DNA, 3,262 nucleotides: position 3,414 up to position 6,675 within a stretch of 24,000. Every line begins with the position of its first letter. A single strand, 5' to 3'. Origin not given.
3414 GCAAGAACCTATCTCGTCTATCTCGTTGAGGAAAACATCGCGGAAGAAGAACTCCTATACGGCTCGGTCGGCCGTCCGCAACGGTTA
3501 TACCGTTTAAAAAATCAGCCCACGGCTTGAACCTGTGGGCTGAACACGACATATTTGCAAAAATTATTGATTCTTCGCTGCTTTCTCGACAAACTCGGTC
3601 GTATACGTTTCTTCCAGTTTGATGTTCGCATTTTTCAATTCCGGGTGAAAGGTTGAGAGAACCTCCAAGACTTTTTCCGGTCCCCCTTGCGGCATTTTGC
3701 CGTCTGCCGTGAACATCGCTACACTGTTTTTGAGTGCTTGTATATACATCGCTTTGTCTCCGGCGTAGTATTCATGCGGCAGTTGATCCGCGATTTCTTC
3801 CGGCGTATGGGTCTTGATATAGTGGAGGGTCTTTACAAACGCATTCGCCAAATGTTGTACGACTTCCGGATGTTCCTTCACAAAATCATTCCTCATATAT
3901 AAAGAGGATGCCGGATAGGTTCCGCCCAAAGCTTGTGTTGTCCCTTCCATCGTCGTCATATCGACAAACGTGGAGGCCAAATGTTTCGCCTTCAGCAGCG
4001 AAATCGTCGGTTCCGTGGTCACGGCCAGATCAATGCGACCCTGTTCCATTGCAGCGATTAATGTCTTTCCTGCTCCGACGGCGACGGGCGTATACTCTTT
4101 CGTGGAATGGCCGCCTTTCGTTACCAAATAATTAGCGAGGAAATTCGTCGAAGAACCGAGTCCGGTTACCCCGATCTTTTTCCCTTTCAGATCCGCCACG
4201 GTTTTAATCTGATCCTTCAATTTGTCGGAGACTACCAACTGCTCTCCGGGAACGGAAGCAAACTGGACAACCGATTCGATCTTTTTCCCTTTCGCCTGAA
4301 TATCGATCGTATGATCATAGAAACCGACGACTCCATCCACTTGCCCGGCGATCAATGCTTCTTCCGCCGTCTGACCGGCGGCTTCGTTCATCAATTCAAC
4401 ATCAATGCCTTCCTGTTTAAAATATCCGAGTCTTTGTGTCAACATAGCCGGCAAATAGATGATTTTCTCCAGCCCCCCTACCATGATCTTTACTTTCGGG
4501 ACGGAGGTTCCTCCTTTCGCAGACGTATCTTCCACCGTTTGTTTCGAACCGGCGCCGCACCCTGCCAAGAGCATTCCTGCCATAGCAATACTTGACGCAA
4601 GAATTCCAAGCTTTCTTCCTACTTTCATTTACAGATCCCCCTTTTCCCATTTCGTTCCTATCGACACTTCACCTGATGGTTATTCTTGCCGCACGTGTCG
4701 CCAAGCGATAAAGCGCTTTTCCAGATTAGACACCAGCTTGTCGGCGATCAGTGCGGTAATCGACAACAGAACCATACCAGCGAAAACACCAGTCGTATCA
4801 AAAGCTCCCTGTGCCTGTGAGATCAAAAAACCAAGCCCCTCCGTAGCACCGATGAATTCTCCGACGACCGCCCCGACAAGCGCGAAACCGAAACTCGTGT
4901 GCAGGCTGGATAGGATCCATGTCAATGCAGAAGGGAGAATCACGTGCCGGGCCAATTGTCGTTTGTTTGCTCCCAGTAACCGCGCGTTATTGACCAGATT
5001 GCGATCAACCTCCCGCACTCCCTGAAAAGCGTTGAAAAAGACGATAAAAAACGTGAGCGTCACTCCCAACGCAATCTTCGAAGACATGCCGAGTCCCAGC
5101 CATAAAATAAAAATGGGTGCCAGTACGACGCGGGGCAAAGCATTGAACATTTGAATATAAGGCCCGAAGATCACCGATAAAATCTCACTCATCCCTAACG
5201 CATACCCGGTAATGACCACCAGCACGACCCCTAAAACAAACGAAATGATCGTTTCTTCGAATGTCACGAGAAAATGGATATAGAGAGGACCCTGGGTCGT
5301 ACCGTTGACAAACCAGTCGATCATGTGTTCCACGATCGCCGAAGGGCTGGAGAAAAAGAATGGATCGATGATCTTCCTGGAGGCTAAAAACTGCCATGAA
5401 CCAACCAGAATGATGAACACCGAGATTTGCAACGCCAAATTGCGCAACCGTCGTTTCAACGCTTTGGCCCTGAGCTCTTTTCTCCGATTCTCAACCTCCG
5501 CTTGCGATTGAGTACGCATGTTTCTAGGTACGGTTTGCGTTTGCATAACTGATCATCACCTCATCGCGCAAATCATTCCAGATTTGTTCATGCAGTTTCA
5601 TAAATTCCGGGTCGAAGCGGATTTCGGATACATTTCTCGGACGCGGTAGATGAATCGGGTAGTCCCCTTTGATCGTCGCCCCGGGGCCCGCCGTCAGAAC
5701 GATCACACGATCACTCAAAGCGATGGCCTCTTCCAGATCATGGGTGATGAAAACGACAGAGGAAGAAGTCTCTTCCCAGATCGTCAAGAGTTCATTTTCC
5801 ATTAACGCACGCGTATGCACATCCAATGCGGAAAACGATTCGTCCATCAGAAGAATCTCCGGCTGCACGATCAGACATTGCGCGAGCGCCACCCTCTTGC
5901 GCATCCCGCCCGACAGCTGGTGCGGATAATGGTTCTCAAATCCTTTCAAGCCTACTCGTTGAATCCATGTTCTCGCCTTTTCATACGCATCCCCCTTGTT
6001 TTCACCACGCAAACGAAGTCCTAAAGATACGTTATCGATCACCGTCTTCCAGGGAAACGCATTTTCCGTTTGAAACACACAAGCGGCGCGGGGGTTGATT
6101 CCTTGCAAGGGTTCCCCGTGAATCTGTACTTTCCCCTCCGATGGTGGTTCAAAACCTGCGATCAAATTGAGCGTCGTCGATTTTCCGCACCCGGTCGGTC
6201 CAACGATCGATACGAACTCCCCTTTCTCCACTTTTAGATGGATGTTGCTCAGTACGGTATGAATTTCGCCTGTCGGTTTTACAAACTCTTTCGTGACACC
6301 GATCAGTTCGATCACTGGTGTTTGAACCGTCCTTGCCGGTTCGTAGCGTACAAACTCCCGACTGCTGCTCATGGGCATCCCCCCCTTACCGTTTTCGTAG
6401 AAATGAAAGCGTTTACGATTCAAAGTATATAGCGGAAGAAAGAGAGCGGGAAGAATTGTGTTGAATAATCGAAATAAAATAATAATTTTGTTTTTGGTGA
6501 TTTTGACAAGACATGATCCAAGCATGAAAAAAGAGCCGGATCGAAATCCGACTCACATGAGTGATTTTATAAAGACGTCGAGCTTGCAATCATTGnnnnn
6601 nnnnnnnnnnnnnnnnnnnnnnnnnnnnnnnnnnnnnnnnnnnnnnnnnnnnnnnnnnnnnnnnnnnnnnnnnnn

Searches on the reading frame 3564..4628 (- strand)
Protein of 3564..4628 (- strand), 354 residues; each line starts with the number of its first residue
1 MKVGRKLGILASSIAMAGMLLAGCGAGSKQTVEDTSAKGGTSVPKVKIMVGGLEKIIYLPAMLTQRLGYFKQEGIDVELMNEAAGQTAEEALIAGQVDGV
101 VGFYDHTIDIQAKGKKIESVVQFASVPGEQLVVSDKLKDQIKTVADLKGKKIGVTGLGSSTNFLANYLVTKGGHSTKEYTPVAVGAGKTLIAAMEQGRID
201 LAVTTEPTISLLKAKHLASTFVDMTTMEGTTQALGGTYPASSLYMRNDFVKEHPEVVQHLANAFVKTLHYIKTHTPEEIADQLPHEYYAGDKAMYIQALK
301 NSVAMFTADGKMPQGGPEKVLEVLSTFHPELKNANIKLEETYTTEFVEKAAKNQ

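Call 8: search_protein_families(library=pfam, proteins=[window:3564-4628:-])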
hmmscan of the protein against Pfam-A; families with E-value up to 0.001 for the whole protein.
window:3564-4628:- (354 aa): 5 families
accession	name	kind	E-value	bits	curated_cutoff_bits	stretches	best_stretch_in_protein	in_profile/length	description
PF09084.16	NMT1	-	8.9e-26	91.6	20.5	1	60-274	6-212/216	NMT1/THI5 like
PF13379.11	NMT1_2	-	6.4e-19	69.2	24.7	1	44-275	4-240/252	NMT1-like family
PF04069.17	OpuAC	-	4.8e-10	39.9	21.2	1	70-263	24-226/257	Substrate binding domain of ABC-type glycine betaine transport system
PF12974.12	Phosphonate-bd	-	8.1e-05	22.5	27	1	74-216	28-174/242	ABC transporter, phosphonate, periplasmic substrate-binding protein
PF16868.10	NMT1_3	-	0.00031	20.9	27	1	115-205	80-167/289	NMT1-like family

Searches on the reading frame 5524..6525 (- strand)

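Call 8: search_protein_families(library=pfam, proteins=[window:5524-6525:-])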
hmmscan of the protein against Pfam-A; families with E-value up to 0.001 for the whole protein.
window:5524-6525:- (333 aa): 1 family
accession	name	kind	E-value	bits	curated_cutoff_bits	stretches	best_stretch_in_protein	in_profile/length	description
PF00005.33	ABC_tran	-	3.2e-32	112.4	25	1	92-231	1-136/137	ABC transporter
